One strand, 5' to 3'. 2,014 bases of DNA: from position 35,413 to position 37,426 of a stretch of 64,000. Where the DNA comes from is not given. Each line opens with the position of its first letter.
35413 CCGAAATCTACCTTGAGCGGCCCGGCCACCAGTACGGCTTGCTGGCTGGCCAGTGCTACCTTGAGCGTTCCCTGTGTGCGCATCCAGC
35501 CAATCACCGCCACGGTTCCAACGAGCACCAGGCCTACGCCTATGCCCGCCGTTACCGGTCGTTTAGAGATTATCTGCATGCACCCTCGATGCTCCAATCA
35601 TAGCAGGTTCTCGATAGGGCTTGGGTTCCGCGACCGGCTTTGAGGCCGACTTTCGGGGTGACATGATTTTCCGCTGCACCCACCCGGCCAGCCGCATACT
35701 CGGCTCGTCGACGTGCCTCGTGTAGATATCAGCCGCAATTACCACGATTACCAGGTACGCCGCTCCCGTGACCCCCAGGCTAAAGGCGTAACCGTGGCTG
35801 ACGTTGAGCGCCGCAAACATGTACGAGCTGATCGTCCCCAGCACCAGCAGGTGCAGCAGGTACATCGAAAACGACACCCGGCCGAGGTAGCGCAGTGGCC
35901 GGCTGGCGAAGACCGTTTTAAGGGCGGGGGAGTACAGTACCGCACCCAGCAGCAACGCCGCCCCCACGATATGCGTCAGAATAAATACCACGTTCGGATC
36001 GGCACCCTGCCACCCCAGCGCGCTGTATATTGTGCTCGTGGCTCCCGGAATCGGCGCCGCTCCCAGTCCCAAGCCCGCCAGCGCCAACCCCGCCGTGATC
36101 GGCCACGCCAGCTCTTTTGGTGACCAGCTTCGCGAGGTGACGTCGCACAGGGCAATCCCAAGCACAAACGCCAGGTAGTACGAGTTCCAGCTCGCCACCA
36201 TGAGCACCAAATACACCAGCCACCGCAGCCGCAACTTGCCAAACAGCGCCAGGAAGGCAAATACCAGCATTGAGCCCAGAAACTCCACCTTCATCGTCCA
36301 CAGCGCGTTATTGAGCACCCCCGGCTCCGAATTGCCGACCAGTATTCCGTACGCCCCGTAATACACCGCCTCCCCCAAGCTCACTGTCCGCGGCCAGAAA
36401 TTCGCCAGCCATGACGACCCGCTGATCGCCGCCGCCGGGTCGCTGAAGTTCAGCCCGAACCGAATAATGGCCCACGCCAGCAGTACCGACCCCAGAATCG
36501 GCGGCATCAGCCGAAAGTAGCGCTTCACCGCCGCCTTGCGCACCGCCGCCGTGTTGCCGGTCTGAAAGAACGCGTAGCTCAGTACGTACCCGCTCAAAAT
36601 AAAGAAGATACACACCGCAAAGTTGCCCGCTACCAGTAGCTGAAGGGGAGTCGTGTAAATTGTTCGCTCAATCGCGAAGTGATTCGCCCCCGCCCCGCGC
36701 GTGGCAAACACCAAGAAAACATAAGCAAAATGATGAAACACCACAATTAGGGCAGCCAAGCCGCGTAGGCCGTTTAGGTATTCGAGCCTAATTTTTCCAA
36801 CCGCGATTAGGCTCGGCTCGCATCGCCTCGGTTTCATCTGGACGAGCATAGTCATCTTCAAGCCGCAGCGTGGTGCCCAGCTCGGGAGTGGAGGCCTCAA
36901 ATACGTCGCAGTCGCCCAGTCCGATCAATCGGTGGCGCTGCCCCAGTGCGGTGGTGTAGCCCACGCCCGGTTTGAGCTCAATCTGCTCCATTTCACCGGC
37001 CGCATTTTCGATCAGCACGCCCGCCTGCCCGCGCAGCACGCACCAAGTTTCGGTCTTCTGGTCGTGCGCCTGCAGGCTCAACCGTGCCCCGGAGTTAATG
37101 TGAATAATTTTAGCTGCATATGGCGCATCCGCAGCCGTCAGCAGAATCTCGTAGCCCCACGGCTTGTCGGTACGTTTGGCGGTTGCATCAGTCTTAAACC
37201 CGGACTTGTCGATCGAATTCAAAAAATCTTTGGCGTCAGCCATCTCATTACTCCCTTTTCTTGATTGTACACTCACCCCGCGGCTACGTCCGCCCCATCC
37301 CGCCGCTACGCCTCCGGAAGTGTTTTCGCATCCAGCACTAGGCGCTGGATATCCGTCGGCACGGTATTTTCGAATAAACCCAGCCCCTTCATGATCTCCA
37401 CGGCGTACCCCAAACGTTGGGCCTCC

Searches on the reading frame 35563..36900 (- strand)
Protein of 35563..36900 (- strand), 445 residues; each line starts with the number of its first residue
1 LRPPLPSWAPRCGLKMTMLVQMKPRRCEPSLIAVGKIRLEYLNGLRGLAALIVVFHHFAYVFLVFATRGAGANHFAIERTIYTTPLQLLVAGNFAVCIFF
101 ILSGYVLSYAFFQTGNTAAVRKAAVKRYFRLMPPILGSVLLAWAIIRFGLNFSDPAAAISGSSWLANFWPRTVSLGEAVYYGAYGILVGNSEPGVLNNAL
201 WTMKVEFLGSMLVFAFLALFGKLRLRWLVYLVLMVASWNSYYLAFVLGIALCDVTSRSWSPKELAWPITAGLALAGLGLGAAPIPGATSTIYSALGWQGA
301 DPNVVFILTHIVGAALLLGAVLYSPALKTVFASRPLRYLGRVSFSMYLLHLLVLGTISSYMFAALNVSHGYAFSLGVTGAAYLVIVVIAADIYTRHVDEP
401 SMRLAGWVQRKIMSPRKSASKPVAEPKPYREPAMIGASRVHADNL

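Call 10: search_protein_families(library=pfam, proteins=[window:35563-36900:-], max_evalue=0.01)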
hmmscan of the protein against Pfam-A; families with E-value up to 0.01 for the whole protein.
window:35563-36900:- (445 aa): 2 families
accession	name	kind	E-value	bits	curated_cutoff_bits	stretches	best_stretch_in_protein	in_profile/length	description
PF01757.29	Acyl_transf_3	-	4.4e-26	92.1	31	1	40-384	2-324/326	Acyltransferase domain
PF04235.18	DUF418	-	0.00016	22.1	23.6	1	274-396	26-146/163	Protein of unknown function (DUF418)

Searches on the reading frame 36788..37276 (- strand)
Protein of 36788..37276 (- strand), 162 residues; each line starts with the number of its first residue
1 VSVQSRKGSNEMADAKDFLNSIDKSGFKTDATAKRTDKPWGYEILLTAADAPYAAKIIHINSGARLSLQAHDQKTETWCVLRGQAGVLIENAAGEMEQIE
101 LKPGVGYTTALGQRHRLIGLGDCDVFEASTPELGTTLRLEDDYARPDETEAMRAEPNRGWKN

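Call 10: search_protein_families(library=pfam, proteins=[window:36788-37276:-], max_evalue=0.01)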
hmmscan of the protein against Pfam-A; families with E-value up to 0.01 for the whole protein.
window:36788-37276:- (162 aa): 2 families
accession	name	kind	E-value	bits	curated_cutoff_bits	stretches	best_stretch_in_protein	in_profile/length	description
PF01050.24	MannoseP_isomer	-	1.1e-07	32.5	23.6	1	33-95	9-70/116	Mannose-6-phosphate isomerase C-terminal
PF07883.17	Cupin_2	-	0.0053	16.9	27.2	1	58-122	3-61/70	Cupin domain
